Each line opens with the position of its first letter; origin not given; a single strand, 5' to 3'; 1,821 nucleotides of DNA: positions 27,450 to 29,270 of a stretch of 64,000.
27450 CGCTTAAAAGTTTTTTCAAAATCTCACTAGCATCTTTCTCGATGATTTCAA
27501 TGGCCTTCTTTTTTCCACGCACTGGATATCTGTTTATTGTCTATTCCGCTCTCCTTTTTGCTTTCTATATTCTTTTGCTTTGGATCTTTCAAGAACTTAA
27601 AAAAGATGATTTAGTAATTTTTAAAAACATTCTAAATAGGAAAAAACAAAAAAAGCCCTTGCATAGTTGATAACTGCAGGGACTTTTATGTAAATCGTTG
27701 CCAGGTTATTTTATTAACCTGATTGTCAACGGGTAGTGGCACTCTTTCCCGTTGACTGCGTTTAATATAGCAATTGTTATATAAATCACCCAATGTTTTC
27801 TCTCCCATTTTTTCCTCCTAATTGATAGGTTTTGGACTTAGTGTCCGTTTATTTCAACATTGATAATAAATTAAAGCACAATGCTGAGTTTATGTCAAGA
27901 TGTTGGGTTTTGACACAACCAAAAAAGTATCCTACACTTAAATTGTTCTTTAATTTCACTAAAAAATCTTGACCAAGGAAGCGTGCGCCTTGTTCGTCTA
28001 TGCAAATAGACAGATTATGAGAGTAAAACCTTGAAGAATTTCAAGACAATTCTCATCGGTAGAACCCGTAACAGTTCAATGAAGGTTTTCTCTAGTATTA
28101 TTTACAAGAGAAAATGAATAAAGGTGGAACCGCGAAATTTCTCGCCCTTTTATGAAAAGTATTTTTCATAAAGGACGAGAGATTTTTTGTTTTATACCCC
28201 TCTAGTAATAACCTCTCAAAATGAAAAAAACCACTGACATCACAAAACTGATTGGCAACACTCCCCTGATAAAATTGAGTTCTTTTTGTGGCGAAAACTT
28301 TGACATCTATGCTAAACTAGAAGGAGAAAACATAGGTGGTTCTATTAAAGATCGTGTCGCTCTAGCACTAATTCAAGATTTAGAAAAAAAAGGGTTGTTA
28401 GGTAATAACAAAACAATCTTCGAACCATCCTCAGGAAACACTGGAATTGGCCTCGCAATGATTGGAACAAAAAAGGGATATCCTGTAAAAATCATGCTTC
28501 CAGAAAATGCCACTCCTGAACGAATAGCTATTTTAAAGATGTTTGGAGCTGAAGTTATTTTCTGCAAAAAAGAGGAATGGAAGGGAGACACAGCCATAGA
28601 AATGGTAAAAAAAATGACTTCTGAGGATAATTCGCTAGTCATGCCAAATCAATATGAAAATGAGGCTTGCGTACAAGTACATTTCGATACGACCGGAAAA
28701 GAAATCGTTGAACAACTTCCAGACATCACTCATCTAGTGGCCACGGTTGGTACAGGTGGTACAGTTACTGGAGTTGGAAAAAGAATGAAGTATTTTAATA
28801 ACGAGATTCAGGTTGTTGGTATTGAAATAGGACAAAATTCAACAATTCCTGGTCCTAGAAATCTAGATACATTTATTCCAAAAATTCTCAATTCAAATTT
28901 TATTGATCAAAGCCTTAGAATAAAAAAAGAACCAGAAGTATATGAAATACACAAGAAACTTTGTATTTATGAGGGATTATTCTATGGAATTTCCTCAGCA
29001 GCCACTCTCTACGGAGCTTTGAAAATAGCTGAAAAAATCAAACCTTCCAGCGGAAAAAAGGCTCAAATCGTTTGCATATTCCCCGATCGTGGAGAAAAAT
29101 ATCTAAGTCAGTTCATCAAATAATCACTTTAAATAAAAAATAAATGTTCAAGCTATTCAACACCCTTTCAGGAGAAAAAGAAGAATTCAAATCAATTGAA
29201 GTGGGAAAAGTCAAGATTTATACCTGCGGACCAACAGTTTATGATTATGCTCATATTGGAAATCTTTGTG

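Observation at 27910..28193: T-box-like leader in front of cysK-cysS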

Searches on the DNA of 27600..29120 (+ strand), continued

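Call 32: search_rna_families(sources=[L003, L004, L086, L087, L089, L090, L091, L092, L093, L094], threshold=evalue, max_evalue=0.1, show_alignments=0)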
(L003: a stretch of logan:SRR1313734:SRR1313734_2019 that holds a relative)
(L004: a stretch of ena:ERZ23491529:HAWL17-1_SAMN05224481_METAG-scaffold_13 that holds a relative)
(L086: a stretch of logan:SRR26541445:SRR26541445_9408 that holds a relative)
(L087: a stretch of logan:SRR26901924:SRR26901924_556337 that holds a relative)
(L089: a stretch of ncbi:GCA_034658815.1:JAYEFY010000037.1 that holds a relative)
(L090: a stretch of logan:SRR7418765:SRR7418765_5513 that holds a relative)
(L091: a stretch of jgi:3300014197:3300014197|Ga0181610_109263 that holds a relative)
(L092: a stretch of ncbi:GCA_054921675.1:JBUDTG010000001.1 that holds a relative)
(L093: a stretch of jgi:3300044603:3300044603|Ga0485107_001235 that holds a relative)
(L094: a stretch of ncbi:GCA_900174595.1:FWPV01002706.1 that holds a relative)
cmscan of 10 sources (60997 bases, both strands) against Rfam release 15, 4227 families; matches with E-value up to 0.1: 11.
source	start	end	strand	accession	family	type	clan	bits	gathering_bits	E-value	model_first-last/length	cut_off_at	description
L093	94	167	-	RF00005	tRNA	Gene; tRNA;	CL00001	67.6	29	1.4e-12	1-71/71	no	tRNA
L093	389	462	-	RF00005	tRNA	Gene; tRNA;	CL00001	62.8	29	2.9e-11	1-71/71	no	tRNA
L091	2202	2406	+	RF00230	T-box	Cis-reg; leader;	-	51.7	93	2e-08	1-219/219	no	T-box leader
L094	2188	2428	+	RF00230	T-box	Cis-reg; leader;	-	51.2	93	2.7e-08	1-219/219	no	T-box leader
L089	2255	2424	+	RF00230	T-box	Cis-reg; leader;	-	44.5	93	1.4e-06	1-219/219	no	T-box leader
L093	2252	2443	+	RF00230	T-box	Cis-reg; leader;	-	43.7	93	2.3e-06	1-219/219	no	T-box leader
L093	93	167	+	RF04354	Plastid-ycf2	Cis-reg;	-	33.2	65.7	0.0047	1-75/75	no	Plastid-ycf2 5UTR RNA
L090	2178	2425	+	RF00230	T-box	Cis-reg; leader;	-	33.1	93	0.0012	1-219/219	no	T-box leader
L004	2706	2935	+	RF00230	T-box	Cis-reg; leader;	-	30.8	93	0.0049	1-219/219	no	T-box leader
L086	2209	2433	+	RF00230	T-box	Cis-reg; leader;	-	30.3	93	0.0067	1-219/219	no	T-box leader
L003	2722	2928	+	RF00230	T-box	Cis-reg; leader;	-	28.8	93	0.016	1-219/219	no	T-box leader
